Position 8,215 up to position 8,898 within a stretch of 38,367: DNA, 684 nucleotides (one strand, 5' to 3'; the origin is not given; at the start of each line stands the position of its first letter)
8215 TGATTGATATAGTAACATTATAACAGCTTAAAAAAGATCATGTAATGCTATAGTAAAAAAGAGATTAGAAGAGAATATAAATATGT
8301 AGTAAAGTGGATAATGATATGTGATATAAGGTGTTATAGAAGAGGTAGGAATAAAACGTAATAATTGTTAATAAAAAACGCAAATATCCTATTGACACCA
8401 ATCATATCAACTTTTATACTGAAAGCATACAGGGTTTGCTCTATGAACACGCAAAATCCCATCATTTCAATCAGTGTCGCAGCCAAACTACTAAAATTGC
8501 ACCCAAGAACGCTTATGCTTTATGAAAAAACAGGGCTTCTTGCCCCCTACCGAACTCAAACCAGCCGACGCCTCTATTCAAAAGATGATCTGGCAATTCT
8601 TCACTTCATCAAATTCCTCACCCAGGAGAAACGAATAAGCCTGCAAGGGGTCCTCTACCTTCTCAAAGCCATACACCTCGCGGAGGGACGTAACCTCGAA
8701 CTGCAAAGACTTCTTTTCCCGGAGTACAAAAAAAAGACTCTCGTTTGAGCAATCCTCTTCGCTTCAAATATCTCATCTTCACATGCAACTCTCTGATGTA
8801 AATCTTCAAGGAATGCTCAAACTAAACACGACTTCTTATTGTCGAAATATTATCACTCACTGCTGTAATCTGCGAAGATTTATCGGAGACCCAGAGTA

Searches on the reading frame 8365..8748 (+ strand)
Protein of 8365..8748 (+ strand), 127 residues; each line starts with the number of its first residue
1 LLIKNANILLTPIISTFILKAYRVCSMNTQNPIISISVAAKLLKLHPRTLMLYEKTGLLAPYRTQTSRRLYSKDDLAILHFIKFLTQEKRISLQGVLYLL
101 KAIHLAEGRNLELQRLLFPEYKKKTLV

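Call 7: search_protein_families(library=pfam, proteins=[window:8365-8748:+], max_evalue=0.01)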
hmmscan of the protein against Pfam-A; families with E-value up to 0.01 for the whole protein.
window:8365-8748:+ (127 aa): 3 families
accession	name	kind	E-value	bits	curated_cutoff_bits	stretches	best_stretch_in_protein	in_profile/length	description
PF13411.12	MerR_1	-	9.7e-14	51.7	21.6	1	35-100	2-66/69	MerR HTH family regulatory protein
PF00376.29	MerR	-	6.2e-10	39.2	28.2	1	35-71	1-38/38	MerR family regulatory protein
PF12728.13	HTH_17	-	0.00061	20.4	27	1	35-76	3-43/51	Helix-turn-helix domain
